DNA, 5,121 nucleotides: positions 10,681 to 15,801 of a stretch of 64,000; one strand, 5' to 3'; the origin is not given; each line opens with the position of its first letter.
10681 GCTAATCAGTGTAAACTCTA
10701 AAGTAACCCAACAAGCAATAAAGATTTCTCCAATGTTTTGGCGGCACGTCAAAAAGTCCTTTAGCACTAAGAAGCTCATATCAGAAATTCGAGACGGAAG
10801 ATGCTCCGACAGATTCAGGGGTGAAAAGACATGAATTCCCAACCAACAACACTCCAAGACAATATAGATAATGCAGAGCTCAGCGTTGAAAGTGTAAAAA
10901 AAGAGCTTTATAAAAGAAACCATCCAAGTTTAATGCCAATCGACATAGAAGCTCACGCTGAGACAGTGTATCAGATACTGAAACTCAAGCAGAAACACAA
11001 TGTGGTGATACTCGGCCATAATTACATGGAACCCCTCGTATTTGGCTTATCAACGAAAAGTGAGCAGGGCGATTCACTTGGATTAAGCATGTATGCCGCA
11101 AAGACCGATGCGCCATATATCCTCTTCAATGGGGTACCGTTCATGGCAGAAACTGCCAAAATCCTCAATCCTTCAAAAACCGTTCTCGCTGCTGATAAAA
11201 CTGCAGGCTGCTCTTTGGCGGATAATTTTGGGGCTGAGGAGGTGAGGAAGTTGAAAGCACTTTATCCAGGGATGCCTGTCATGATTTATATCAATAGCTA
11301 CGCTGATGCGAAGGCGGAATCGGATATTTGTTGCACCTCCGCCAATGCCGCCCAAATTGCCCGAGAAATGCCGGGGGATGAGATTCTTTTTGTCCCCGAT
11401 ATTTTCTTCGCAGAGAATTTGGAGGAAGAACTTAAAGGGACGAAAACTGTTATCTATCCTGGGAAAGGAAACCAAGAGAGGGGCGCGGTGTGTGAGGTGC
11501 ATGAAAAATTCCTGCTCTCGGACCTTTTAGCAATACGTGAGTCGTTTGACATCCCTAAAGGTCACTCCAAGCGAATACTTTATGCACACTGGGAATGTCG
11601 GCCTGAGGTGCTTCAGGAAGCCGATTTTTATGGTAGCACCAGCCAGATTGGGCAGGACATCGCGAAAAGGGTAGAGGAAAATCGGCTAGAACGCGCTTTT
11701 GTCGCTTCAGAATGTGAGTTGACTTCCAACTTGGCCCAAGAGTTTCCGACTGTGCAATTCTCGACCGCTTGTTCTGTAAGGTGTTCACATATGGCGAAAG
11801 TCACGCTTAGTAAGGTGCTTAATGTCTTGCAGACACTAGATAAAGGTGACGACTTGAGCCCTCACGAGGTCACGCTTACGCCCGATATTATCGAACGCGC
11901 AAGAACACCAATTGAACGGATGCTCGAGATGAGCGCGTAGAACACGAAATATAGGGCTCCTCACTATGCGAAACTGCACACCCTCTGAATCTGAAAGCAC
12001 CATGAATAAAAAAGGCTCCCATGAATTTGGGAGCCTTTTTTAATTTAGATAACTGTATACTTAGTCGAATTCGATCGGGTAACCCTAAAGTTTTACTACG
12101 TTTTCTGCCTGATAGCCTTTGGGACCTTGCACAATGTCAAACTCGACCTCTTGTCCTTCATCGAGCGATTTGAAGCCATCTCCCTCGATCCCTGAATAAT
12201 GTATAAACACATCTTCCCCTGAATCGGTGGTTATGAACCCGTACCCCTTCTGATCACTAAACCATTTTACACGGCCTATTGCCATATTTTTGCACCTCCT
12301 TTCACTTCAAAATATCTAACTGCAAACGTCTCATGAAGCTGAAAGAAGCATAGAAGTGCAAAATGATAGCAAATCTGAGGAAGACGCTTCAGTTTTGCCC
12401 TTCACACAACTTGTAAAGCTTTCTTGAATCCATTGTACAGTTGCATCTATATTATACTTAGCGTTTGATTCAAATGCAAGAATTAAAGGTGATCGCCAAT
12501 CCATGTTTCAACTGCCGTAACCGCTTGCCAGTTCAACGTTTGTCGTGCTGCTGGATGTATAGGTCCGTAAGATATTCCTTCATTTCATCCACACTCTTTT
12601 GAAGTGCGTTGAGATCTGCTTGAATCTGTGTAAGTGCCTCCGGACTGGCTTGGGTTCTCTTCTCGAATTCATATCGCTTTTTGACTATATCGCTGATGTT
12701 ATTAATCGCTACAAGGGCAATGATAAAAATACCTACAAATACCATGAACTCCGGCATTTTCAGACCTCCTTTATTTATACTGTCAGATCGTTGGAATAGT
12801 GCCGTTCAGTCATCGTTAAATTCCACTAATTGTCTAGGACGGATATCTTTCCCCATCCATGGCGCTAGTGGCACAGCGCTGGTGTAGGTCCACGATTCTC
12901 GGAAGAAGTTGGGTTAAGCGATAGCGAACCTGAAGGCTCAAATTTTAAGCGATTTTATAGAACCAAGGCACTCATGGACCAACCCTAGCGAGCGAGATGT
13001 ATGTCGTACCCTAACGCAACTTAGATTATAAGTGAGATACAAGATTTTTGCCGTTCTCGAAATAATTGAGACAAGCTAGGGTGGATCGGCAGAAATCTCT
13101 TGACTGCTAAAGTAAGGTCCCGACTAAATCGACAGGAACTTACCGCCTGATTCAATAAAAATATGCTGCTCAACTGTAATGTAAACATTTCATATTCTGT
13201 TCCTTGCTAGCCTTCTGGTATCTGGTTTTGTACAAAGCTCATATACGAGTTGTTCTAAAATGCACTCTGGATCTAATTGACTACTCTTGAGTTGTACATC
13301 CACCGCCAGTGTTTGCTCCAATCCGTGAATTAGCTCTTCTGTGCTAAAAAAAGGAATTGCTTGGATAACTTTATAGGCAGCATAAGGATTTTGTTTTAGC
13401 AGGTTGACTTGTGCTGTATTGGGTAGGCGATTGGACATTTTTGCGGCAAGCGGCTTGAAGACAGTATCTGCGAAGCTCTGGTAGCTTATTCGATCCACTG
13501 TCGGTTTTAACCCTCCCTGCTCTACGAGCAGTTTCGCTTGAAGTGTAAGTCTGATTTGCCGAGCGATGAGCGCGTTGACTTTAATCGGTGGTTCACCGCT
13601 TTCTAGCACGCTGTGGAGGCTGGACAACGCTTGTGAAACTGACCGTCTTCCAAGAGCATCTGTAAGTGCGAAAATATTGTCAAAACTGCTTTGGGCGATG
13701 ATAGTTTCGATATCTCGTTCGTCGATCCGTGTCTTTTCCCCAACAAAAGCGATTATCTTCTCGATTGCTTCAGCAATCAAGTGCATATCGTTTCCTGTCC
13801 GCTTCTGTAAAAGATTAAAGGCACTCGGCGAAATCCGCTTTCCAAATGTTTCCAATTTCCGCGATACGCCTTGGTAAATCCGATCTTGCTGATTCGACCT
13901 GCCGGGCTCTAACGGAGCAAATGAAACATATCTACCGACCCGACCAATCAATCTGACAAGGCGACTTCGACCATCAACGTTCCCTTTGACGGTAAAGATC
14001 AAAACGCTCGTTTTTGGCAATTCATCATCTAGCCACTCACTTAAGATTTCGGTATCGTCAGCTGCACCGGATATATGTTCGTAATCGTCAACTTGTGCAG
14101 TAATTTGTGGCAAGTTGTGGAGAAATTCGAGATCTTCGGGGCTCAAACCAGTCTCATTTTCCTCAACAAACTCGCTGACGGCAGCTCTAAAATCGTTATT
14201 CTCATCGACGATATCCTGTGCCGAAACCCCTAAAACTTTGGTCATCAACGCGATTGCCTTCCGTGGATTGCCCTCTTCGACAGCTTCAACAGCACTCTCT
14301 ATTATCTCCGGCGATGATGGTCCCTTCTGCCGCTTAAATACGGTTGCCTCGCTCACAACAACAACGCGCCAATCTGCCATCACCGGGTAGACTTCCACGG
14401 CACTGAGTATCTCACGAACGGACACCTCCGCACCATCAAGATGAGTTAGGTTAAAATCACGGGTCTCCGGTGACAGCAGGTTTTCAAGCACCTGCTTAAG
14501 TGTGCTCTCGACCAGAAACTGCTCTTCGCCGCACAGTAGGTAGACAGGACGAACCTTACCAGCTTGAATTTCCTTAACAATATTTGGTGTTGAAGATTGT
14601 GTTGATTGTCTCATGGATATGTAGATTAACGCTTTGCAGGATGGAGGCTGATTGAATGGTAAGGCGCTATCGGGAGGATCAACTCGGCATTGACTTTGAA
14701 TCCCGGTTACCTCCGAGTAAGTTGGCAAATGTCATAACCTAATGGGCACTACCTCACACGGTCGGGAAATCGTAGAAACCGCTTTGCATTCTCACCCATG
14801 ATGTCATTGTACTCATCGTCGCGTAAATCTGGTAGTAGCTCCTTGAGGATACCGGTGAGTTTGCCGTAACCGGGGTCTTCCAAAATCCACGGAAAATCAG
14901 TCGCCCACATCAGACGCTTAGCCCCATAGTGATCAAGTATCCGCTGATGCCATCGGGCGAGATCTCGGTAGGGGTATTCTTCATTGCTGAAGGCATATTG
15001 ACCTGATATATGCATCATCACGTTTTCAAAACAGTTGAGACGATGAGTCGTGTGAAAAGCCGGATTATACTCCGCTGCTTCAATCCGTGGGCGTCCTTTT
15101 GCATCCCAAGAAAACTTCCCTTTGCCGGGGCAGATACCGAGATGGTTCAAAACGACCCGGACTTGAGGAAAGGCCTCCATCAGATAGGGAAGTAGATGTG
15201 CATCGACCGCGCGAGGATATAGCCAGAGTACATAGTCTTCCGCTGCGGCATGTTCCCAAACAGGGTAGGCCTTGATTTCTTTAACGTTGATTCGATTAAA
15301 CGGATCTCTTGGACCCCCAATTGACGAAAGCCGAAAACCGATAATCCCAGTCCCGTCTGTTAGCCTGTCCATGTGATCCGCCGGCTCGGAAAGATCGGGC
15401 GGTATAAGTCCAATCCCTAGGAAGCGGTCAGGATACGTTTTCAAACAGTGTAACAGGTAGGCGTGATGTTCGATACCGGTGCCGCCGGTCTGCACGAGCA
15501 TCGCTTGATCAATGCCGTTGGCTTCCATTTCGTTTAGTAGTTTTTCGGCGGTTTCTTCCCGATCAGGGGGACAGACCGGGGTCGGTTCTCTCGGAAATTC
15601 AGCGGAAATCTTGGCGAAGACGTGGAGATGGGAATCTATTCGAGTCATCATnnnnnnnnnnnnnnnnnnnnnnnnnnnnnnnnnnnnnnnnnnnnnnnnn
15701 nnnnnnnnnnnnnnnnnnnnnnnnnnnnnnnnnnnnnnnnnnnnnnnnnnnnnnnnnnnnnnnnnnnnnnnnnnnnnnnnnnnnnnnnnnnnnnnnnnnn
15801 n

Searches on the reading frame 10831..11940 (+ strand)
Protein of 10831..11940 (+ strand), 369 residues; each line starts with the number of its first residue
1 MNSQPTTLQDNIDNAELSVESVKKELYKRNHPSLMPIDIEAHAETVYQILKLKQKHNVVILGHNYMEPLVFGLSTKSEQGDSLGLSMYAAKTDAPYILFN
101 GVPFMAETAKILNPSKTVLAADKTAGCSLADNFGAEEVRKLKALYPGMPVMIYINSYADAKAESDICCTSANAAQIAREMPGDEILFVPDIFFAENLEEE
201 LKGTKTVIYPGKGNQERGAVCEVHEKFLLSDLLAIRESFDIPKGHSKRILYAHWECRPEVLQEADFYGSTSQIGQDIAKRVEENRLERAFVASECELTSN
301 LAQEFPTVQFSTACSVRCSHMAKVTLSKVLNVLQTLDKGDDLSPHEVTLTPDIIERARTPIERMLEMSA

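Call 9: search_protein_families(library=pfam, proteins=[window:10831-11940:+], max_evalue=0.0001)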
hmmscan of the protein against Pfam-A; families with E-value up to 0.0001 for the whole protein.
window:10831-11940:+ (369 aa): 1 family
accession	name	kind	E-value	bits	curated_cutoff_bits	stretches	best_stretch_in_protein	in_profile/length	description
PF02445.21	NadA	-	6.2e-81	272.2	27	1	48-366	2-295/295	Quinolinate synthetase A protein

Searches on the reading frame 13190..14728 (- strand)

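Call 9: search_protein_families(library=pfam, proteins=[window:13190-14728:-], max_evalue=0.0001)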
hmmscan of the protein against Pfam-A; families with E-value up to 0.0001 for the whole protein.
window:13190-14728:- (512 aa): 2 families
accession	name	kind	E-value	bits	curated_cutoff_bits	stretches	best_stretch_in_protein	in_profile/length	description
PF21694.2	DNA_pol3_delta_C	-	1.2e-23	83.8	27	2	350-405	2-57/121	DNA polymerase III delta subunit, C-terminal domain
PF06144.19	DNA_pol3_delta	-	1.1e-16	61.4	21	1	63-137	1-75/124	DNA polymerase III, delta subunit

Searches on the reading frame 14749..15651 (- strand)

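Call 9: search_protein_families(library=pfam, proteins=[window:14749-15651:-], max_evalue=0.0001)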
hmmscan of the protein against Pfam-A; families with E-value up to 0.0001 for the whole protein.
window:14749-15651:- (300 aa): 1 family
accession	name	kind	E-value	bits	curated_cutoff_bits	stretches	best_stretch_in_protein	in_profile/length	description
PF04909.20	Amidohydro_2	-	2.8e-27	96.6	26.4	1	5-295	1-289/289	Amidohydrolase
